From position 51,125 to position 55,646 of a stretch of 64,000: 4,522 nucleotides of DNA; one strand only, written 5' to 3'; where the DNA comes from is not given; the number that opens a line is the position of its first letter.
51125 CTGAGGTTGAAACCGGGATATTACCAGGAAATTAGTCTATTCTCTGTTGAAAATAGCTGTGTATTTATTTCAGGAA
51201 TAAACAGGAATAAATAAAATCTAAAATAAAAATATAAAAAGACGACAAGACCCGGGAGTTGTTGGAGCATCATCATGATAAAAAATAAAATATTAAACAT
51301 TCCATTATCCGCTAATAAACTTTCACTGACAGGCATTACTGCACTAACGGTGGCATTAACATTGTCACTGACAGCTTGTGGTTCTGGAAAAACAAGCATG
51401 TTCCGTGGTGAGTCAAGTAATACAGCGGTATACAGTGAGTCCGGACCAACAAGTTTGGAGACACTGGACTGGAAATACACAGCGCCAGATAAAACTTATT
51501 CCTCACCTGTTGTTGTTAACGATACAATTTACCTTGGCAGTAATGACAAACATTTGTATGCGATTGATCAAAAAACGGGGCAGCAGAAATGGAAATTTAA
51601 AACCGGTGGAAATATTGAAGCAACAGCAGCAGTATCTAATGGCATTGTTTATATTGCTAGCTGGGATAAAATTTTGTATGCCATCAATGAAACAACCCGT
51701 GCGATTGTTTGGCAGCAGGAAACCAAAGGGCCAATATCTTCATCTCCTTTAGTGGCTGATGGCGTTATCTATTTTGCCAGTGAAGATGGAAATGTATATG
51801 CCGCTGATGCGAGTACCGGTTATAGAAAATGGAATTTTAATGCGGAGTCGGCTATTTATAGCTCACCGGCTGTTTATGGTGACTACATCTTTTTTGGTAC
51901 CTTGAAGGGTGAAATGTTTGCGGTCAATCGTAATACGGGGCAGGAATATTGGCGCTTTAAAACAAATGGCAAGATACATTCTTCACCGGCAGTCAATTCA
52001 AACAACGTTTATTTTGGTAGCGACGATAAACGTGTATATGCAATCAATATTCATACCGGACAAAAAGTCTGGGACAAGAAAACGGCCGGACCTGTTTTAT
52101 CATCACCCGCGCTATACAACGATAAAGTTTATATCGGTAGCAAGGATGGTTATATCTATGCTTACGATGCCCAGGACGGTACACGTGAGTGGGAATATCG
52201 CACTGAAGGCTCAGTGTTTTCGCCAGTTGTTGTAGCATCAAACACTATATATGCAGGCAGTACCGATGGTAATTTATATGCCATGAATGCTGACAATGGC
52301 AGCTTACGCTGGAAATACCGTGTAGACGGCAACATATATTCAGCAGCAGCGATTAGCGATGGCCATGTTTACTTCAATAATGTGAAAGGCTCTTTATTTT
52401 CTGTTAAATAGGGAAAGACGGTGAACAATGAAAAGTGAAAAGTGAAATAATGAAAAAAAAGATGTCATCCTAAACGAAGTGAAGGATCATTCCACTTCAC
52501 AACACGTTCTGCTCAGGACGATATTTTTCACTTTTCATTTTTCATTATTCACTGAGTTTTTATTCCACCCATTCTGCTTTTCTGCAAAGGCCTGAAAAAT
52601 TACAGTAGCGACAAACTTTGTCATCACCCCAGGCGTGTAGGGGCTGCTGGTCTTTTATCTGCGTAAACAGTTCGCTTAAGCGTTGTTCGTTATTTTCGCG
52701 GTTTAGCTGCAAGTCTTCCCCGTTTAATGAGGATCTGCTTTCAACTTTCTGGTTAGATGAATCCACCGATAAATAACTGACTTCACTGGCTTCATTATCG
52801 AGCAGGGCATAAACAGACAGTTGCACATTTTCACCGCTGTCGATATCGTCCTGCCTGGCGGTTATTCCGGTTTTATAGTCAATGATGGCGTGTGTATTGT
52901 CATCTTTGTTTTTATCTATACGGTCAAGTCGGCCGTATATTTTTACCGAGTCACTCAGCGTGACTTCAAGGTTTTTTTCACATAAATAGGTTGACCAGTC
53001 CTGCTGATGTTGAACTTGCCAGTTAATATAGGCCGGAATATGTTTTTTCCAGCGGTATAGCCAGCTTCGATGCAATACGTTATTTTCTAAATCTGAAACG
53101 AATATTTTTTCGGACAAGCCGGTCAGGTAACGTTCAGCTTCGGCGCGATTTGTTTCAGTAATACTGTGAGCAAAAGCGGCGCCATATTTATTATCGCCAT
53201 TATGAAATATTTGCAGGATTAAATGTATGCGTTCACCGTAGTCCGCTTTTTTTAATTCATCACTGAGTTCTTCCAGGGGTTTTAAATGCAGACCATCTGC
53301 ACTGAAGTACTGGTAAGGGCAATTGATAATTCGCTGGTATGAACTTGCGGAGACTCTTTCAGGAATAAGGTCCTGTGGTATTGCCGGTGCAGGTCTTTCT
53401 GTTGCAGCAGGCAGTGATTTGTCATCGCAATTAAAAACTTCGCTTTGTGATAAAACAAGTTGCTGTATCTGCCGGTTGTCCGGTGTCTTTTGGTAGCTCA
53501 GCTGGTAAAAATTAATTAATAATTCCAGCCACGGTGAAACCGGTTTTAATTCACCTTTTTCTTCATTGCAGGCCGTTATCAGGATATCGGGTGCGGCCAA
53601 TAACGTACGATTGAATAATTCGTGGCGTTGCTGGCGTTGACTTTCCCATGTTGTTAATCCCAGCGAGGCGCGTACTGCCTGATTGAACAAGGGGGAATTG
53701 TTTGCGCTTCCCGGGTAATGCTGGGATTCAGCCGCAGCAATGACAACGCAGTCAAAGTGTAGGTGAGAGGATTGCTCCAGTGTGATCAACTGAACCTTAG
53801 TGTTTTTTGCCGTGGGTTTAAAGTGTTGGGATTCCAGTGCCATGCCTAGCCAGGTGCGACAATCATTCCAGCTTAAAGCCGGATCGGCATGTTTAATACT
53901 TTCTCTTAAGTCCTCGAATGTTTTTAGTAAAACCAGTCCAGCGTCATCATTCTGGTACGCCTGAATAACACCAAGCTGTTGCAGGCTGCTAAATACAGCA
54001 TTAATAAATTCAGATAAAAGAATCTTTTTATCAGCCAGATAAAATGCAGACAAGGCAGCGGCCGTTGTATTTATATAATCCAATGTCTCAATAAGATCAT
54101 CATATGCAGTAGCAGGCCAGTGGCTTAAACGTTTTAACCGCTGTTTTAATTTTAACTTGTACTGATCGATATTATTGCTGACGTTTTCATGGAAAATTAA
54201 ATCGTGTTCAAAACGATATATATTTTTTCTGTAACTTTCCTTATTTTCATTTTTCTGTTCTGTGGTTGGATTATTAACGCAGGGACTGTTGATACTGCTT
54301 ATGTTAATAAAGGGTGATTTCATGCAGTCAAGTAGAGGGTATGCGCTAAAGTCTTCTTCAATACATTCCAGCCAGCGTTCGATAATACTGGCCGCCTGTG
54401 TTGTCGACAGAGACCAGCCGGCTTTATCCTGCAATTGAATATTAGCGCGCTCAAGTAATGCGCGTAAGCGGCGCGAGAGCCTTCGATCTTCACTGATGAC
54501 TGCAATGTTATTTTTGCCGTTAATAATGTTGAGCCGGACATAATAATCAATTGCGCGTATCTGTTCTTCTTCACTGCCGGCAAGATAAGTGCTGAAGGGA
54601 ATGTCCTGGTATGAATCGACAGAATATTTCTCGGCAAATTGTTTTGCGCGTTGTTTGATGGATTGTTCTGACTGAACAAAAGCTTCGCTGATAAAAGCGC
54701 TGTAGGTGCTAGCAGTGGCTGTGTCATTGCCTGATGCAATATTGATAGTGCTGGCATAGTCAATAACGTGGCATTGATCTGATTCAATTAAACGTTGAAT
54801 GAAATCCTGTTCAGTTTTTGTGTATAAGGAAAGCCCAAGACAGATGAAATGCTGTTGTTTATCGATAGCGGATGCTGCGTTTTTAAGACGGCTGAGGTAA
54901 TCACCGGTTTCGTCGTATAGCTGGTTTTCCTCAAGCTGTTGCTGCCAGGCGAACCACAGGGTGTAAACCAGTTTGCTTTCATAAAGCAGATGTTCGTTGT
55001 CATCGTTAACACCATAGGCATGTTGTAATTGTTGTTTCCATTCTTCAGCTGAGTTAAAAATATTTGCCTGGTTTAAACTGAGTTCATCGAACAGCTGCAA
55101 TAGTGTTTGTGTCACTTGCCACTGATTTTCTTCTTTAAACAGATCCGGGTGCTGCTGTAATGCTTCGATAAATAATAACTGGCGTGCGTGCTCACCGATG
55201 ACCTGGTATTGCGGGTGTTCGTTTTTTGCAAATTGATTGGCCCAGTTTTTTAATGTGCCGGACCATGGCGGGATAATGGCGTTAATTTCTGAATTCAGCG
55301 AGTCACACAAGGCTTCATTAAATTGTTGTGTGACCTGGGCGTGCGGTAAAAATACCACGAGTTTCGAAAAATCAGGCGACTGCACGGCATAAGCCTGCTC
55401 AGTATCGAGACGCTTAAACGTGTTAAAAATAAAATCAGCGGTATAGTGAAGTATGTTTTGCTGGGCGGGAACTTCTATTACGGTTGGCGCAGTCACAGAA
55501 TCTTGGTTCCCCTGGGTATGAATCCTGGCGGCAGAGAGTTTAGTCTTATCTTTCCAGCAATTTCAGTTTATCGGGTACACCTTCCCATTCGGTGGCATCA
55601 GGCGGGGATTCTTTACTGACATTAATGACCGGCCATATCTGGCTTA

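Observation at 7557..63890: Family-level pattern: post-stop-codon dyad elements whose arms are locus-specific periodic low-complexity sequences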

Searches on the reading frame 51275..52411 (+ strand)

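Call 61: search_protein_families(library=pfam, proteins=[window:51275-52411:+], max_evalue=0.00001)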
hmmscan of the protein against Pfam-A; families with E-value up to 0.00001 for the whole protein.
window:51275-52411:+ (378 aa): 6 families
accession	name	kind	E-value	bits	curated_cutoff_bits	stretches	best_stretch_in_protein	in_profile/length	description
PF13570.13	Beta-prop_ACSF4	-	9.4e-85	285.3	133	2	202-377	61-241/329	Beta-alanine-activating enzyme, beta-propeller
PF13360.13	PQQ_2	-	4.4e-56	190.6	27.6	3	116-226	27-142/233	Outer membrane protein assembly factor BamB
PF01011.28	PQQ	-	3e-29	102.6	26.7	1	74-131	49-108/595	Glucose/ethanol/alcohol dehydrogenase, beta-propeller domain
PF25171.1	Beta-prop_WDR36-Utp21_1st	-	3.2e-08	33.8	80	1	109-301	25-224/266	WDR36/Utp21 first beta-propeller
PF23414.1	Beta-prop_EML_2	-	5.1e-07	29.8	90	0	168-262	16-113/266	Echinoderm microtubule-associated protein second beta-propeller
PF24807.1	WD40_CDC20-Fz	-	9.3e-06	25.6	200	0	174-264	31-125/292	CDC20/Fizzy WD40 domain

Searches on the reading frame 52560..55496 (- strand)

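Call 61: search_protein_families(library=pfam, proteins=[window:52560-55496:-], max_evalue=0.00001)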
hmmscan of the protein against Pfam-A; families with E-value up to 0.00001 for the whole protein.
window:52560-55496:- (978 aa): 1 family
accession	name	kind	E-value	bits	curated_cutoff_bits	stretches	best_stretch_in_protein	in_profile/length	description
PF12705.13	PDDEXK_1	-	2.4e-31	110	22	1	714-972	1-247/247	PD-(D/E)XK nuclease superfamily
